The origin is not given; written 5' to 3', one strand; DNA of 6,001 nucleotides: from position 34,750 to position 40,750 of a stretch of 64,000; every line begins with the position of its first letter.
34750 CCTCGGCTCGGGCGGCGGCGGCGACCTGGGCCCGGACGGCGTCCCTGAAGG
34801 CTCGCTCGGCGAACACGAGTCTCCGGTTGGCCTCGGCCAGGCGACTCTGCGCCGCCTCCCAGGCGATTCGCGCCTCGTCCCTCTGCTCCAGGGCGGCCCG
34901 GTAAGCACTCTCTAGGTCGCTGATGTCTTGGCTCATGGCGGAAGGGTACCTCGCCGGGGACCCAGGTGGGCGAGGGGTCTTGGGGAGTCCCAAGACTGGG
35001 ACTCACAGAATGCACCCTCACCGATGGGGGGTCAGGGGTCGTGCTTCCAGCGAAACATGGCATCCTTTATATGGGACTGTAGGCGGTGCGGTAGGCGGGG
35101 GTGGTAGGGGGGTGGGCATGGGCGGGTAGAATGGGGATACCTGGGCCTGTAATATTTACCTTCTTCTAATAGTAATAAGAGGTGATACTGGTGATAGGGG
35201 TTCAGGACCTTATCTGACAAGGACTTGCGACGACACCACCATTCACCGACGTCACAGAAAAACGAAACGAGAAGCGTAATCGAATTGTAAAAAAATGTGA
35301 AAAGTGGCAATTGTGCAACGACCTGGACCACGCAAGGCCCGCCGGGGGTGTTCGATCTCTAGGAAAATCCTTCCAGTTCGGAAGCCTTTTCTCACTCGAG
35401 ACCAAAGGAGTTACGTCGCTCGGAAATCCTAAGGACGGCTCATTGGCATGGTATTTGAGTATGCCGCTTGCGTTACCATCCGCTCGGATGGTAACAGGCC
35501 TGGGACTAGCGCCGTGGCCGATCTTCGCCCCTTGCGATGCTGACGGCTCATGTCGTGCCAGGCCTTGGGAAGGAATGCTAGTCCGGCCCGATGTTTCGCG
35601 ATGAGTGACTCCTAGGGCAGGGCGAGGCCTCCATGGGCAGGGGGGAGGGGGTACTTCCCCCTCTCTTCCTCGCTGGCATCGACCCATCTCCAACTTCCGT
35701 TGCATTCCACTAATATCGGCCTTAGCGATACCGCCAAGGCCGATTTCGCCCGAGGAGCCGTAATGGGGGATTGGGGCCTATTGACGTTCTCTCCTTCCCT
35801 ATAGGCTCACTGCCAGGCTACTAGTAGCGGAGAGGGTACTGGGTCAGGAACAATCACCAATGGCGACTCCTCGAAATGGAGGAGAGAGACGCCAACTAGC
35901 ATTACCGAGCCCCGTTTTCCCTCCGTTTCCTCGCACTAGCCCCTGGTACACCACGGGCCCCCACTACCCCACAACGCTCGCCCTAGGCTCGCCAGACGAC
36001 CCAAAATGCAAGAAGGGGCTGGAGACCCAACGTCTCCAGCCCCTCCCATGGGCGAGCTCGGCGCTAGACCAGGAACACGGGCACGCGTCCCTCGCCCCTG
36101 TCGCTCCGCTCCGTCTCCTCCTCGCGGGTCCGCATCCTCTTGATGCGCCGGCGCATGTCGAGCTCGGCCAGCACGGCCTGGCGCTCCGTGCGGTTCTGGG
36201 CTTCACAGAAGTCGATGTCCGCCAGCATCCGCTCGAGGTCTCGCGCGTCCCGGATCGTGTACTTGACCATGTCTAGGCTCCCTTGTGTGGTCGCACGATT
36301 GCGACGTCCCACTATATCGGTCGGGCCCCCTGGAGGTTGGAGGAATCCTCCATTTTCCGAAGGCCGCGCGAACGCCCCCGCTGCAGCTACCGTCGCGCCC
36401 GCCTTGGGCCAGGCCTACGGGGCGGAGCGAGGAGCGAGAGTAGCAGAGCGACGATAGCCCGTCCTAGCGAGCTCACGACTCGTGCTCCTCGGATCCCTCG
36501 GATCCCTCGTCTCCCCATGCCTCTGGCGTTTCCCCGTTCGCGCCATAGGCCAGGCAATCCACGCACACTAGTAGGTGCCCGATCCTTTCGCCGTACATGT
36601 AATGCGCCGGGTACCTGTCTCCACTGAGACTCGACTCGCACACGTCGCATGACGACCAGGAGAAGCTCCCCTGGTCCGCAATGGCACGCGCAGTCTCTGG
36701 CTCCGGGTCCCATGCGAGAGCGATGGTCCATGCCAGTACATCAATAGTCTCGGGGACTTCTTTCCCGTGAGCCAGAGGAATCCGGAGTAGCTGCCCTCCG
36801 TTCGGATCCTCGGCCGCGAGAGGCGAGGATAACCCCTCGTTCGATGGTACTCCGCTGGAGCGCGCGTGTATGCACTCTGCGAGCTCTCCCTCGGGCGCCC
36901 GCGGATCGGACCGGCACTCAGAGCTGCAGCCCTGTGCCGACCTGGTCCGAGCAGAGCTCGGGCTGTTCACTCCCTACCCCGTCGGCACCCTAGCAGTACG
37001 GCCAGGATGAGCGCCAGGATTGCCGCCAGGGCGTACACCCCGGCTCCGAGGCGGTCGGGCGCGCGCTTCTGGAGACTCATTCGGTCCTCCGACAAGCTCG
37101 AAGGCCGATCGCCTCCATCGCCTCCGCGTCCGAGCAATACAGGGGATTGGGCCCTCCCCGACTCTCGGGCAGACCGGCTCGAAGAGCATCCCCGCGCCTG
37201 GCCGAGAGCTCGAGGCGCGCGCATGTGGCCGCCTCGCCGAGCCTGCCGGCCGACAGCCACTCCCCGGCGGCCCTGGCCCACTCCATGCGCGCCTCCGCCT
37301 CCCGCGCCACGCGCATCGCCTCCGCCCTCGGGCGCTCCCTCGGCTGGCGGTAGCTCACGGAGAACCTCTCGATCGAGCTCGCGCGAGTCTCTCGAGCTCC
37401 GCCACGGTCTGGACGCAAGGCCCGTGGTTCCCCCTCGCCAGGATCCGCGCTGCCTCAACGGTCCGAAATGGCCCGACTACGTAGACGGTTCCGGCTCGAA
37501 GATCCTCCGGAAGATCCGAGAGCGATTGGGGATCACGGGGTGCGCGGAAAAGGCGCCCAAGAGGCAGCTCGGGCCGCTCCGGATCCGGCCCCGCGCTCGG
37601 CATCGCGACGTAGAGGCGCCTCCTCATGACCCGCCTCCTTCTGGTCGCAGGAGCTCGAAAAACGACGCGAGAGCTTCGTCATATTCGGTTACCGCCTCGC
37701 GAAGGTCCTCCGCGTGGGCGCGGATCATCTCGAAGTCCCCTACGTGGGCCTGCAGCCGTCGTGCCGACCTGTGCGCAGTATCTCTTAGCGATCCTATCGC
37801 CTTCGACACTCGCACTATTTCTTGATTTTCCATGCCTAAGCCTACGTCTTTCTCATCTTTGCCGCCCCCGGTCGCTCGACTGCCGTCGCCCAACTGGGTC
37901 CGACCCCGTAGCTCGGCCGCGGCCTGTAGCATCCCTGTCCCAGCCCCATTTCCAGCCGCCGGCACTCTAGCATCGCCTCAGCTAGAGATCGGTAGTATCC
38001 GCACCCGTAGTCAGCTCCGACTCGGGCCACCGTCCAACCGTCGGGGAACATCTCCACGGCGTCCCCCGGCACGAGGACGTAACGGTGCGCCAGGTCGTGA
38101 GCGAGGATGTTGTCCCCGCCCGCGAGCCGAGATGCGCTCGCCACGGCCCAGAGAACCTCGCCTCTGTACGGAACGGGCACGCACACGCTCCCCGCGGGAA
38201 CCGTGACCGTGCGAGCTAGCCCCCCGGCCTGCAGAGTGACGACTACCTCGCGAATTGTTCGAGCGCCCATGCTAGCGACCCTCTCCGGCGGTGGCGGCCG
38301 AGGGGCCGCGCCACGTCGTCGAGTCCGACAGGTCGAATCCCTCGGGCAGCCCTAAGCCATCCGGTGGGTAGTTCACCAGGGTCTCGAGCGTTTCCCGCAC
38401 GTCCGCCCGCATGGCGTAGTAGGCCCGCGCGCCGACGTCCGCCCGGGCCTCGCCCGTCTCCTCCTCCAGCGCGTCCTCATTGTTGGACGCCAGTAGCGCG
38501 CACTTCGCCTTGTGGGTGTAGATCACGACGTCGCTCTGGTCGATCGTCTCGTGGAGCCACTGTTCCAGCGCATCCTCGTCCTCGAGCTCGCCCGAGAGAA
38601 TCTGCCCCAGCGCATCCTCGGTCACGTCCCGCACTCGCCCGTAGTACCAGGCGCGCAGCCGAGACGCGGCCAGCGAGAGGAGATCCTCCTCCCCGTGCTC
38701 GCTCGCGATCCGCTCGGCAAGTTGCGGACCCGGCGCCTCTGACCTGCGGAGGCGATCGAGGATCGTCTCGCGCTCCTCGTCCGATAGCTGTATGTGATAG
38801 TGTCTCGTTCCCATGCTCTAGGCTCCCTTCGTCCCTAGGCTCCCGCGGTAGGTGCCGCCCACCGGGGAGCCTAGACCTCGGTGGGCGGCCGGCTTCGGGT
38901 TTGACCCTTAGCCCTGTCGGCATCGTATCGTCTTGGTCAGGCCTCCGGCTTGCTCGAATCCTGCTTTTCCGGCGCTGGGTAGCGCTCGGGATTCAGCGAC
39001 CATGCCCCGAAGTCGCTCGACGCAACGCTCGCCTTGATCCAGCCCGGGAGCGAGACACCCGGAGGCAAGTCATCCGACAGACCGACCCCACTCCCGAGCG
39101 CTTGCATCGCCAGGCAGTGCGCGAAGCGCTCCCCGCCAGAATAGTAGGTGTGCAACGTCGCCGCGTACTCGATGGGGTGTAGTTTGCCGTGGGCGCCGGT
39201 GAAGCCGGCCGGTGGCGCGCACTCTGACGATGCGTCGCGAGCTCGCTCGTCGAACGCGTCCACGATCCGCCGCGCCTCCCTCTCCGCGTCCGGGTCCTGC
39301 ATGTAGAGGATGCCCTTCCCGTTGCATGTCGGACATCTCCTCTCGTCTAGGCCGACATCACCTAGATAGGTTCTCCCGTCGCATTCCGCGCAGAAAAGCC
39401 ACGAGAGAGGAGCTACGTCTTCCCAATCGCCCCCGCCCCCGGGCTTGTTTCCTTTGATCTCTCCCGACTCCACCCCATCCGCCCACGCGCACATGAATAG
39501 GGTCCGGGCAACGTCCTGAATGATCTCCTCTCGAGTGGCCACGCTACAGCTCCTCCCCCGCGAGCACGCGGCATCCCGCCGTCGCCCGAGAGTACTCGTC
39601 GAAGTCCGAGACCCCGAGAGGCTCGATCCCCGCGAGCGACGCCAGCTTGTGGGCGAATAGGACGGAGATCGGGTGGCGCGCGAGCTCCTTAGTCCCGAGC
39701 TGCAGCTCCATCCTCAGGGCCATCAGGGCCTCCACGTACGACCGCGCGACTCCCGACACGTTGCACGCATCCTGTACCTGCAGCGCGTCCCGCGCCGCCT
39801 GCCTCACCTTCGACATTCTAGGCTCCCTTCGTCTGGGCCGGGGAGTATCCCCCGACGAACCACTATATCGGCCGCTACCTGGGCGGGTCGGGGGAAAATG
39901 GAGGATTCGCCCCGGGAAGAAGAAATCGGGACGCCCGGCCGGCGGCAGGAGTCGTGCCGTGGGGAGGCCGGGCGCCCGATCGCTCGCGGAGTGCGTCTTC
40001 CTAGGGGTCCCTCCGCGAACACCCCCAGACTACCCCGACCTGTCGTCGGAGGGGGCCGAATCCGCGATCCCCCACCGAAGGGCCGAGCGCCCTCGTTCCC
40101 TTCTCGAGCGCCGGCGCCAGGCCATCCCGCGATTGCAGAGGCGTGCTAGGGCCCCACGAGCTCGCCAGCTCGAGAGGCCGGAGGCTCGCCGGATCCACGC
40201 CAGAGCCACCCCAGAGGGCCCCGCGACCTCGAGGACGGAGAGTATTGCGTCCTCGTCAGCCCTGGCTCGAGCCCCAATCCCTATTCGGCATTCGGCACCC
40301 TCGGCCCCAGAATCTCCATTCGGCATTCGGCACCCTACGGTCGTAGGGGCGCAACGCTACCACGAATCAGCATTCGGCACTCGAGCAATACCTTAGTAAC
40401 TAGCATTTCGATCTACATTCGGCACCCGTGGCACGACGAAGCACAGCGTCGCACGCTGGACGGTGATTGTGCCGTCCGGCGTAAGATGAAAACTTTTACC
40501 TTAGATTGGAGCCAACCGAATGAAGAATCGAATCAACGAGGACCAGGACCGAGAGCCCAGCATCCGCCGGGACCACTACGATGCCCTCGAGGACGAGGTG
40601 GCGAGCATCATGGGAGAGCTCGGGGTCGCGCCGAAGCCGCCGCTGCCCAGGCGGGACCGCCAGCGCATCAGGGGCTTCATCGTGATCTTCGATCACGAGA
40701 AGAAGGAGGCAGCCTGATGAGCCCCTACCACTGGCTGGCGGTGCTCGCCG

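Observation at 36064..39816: Early-left operon of small unknown proteins, including a very acidic 180-aa candidate DNA-mimic: possible anti-defence cassette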

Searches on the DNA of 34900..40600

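Call 88: search_rna_families(source=window, start=34900, end=40600, threshold=evalue, max_evalue=1)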
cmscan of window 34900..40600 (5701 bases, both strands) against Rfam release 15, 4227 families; matches with E-value up to 1: 0.
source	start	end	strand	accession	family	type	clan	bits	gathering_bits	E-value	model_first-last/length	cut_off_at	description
